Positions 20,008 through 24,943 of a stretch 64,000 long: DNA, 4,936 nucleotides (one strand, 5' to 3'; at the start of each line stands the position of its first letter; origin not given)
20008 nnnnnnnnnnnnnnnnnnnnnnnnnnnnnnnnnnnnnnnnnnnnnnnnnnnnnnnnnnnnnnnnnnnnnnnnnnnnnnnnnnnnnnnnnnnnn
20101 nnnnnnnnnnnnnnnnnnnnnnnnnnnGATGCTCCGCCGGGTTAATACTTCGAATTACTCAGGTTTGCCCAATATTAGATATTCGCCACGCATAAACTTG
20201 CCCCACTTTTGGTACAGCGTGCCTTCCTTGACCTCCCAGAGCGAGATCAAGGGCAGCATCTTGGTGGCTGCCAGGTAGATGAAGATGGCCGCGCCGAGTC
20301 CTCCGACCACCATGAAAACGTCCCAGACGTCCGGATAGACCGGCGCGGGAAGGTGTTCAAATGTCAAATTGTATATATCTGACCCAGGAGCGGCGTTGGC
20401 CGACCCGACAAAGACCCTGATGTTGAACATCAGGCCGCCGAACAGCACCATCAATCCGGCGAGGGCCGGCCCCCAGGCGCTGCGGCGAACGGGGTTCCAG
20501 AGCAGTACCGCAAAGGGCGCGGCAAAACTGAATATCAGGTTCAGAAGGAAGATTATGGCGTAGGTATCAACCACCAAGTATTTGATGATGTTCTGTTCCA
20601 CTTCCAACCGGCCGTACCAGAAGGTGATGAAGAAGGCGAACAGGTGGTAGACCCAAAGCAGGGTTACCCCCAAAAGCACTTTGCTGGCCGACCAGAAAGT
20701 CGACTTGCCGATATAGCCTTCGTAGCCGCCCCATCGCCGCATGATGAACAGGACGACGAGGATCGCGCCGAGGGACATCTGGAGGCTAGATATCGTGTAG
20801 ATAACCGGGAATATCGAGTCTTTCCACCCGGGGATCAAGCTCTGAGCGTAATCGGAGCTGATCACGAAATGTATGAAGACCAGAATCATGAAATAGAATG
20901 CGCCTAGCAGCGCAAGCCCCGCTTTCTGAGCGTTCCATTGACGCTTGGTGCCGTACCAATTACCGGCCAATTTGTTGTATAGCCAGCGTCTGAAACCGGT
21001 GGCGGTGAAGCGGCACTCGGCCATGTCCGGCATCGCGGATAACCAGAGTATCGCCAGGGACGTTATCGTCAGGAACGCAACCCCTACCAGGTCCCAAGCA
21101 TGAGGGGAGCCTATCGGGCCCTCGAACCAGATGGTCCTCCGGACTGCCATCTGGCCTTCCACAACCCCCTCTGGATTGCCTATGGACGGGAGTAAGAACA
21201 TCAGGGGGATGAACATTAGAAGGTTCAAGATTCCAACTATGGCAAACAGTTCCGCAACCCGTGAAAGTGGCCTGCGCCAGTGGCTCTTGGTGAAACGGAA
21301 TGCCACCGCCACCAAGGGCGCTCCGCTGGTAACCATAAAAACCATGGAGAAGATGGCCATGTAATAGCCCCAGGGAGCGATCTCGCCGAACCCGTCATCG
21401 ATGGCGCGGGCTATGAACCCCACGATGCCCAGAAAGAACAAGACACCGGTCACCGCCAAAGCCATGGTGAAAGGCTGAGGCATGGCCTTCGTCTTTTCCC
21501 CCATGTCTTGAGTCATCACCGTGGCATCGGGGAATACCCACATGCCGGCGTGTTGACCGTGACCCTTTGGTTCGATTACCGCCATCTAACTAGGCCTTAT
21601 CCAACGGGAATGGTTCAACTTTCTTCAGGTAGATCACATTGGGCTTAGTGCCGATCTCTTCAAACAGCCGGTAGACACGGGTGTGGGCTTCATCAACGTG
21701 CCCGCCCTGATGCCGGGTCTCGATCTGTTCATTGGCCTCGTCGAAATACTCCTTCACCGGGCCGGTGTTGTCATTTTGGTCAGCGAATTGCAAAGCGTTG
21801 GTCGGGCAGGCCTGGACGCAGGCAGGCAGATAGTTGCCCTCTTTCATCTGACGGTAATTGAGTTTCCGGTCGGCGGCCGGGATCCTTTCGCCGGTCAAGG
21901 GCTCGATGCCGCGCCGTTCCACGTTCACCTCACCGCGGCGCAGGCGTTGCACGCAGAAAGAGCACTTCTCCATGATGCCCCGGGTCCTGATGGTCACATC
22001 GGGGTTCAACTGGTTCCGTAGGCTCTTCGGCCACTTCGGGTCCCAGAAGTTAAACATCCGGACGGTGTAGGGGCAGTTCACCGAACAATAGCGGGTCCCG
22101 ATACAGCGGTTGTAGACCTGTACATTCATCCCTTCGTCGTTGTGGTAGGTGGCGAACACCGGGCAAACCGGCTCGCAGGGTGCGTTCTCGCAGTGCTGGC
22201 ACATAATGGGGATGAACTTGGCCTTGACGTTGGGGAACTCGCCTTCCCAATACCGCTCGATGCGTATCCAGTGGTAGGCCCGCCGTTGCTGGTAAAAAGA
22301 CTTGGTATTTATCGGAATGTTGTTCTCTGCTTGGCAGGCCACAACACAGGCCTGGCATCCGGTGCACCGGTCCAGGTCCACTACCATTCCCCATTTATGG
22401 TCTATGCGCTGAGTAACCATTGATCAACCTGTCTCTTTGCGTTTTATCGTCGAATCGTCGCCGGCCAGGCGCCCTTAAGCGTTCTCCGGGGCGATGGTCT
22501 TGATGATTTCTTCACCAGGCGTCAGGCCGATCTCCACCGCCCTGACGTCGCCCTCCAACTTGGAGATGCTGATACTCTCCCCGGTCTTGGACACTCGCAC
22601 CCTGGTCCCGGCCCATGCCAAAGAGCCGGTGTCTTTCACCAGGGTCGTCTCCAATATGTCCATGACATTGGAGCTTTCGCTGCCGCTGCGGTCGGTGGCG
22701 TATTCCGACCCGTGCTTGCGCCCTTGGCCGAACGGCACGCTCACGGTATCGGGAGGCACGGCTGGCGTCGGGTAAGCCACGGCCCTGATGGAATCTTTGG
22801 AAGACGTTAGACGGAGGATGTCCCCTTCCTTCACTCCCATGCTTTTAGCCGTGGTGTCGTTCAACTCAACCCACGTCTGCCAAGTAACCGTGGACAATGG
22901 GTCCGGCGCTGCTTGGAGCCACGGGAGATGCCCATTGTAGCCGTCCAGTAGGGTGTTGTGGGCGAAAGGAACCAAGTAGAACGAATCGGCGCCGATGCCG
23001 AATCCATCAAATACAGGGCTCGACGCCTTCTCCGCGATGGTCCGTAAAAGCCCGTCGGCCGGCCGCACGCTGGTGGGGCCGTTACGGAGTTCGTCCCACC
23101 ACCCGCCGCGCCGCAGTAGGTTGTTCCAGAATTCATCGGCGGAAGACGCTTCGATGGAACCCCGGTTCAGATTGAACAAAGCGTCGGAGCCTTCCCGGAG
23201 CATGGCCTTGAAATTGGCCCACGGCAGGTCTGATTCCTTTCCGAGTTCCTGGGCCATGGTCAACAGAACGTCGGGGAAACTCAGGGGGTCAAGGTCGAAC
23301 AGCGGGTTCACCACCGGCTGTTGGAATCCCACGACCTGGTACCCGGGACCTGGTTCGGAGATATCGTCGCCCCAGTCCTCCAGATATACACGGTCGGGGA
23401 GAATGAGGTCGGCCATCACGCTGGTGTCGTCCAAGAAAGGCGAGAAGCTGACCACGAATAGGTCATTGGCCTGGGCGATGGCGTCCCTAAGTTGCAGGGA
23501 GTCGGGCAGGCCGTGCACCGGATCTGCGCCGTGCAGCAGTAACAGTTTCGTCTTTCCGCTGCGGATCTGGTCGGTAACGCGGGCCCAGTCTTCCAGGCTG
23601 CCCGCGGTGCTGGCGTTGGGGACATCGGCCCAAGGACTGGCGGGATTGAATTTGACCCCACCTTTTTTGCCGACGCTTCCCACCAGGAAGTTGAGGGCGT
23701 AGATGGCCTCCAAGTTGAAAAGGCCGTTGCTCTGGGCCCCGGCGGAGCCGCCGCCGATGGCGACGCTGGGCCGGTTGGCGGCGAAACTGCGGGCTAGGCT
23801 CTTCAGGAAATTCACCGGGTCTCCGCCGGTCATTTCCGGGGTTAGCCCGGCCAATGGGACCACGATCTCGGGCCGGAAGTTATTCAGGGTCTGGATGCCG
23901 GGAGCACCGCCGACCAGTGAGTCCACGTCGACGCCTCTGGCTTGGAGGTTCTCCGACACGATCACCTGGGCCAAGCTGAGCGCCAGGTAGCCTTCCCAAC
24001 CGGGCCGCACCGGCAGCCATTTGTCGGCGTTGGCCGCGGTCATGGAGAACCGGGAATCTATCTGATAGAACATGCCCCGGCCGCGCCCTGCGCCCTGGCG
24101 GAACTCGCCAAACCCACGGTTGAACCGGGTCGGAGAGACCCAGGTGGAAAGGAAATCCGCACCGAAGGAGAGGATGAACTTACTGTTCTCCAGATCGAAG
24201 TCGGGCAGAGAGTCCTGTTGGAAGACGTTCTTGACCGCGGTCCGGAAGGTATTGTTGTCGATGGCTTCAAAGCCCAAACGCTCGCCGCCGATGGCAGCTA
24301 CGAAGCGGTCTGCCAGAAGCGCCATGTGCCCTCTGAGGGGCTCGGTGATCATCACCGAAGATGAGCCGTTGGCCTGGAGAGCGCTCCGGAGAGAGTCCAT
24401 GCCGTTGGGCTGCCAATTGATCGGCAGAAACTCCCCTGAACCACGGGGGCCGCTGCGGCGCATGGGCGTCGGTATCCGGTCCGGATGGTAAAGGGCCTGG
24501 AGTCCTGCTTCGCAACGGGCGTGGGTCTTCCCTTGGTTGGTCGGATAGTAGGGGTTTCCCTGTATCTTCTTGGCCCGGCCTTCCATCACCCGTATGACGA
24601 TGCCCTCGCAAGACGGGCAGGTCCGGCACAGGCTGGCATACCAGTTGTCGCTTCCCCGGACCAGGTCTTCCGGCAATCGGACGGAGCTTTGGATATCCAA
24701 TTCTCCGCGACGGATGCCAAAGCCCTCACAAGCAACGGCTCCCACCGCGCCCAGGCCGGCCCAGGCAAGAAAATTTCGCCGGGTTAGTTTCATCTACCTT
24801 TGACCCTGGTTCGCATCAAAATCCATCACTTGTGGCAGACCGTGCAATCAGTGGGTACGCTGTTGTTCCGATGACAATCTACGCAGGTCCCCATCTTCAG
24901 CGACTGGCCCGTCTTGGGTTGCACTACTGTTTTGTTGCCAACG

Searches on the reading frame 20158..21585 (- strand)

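Call 37: search_protein_families(library=pfam, proteins=[window:20158-21585:-], max_evalue=0.00001)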
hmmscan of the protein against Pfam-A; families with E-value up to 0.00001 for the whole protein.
window:20158-21585:- (476 aa): 1 family
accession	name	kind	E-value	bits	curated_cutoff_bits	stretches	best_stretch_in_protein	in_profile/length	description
PF03916.19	NrfD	-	1.5e-09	38.4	25.8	1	70-392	9-305/313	Polysulphide reductase, NrfD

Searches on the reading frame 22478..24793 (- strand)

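Call 37: search_protein_families(library=pfam, proteins=[window:22478-24793:-], max_evalue=0.00001)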
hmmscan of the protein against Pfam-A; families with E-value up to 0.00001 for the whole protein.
window:22478-24793:- (772 aa): 2 families
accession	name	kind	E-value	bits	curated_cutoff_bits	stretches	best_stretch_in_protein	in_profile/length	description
PF00384.28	Molybdopterin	-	1.3e-18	67.6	24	1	106-475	1-318/353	Molybdopterin oxidoreductase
PF01568.27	Molydop_binding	-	2.4e-09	37.6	26.8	1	641-695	31-86/110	Molydopterin dinucleotide binding domain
